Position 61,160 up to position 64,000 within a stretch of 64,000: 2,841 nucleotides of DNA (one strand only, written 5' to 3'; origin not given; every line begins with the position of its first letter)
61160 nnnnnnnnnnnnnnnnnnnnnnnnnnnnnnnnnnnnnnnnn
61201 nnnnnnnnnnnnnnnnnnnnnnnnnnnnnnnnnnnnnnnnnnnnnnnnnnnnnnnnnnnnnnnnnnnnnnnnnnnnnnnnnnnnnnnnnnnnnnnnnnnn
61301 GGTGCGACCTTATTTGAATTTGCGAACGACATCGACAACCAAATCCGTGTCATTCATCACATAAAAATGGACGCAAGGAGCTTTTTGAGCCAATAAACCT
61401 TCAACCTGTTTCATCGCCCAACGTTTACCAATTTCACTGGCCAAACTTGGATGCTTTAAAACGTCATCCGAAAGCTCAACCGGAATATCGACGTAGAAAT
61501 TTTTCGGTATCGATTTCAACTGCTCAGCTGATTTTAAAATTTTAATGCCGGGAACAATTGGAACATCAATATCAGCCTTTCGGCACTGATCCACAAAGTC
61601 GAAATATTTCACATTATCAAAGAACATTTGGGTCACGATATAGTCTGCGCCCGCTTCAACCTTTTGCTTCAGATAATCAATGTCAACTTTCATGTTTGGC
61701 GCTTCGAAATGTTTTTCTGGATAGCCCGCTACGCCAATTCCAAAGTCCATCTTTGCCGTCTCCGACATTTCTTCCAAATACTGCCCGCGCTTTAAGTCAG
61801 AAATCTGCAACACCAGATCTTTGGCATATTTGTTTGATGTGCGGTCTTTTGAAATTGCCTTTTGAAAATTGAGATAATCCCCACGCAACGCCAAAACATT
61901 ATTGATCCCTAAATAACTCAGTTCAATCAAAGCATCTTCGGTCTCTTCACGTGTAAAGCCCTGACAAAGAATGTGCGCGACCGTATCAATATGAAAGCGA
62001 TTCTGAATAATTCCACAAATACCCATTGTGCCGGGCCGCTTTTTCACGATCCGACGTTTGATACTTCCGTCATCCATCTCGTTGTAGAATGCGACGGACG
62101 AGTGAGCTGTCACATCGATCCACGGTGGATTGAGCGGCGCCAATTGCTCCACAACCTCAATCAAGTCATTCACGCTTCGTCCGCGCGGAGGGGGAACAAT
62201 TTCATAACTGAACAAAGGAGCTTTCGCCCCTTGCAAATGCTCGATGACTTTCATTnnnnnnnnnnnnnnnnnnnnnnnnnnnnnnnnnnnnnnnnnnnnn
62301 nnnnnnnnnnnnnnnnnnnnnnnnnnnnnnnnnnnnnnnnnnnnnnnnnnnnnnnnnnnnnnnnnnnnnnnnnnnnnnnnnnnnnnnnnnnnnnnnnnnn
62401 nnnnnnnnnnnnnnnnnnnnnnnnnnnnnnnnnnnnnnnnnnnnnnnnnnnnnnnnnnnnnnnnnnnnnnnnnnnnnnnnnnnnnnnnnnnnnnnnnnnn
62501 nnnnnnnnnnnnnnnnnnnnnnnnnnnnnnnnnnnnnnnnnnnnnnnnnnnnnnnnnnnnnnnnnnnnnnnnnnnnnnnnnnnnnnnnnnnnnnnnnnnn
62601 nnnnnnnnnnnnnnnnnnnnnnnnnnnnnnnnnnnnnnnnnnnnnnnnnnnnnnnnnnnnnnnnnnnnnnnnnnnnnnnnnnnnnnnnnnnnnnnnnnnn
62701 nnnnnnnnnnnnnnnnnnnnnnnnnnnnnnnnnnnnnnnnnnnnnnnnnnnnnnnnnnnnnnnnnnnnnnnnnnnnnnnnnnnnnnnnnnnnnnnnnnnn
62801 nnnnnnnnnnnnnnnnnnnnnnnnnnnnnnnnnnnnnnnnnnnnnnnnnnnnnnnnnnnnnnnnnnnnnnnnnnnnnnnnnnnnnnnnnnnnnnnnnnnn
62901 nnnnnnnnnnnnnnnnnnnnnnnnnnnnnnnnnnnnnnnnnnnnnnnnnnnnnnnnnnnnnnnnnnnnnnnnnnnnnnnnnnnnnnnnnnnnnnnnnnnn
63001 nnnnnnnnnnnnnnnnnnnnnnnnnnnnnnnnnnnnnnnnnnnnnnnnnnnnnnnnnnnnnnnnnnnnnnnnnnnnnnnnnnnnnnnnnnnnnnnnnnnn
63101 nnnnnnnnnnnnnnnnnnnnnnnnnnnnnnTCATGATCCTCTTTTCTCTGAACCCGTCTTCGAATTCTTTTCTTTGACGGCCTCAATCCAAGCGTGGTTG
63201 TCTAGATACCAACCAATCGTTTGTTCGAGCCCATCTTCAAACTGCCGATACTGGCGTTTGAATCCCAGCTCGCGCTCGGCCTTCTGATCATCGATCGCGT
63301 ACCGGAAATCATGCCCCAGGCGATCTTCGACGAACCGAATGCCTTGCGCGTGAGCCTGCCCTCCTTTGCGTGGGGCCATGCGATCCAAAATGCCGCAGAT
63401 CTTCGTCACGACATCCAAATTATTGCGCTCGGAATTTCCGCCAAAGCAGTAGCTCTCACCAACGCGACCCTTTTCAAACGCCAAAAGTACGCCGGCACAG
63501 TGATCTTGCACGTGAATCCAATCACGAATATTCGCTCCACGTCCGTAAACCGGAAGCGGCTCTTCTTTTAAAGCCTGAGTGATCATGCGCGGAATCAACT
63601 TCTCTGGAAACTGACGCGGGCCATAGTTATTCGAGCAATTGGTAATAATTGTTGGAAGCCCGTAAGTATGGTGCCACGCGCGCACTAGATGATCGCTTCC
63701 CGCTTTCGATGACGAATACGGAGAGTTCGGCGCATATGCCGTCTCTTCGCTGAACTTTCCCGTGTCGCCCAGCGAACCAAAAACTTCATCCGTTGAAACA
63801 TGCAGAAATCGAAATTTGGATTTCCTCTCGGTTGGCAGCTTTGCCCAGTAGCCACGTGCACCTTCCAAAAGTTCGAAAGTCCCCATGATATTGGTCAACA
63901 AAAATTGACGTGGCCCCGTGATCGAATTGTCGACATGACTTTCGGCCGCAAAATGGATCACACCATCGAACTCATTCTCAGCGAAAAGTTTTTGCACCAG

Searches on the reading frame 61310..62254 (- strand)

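Call 7: search_protein_families(library=pfam, proteins=[window:61310-62254:-])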
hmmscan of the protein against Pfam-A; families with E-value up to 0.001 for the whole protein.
window:61310-62254:- (314 aa): 1 family
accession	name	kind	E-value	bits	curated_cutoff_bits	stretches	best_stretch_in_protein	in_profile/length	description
PF02219.23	MTHFR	-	1.8e-60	205.1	24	1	6-312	5-285/287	Methylenetetrahydrofolate reductase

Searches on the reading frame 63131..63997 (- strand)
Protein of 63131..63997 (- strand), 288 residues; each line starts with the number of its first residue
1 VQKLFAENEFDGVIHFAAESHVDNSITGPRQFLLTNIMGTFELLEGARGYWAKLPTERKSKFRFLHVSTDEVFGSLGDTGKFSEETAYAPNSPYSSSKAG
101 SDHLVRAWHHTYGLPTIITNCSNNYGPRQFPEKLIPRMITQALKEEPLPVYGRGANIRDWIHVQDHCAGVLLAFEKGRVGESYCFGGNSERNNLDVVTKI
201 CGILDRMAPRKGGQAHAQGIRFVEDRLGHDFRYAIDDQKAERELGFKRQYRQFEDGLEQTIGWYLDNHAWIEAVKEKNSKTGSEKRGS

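Call 7: search_protein_families(library=pfam, proteins=[window:63131-63997:-])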
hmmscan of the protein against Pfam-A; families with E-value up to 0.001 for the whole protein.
window:63131-63997:- (288 aa): 4 families
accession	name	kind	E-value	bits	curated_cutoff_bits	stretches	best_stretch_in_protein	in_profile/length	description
PF16363.11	GDP_Man_Dehyd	-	5.4e-66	223.8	27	1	1-259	67-331/332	GDP-mannose 4,6 dehydratase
PF01370.27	Epimerase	-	3e-46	158.2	20.9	1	2-183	57-237/240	NAD dependent epimerase/dehydratase family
PF07993.18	NAD_binding_4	-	8.5e-07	28.8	20.1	1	8-123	87-206/258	Male sterility protein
PF04321.23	RmlD_sub_bind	-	9.1e-06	25.4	27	1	2-110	44-141/287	RmlD substrate binding domain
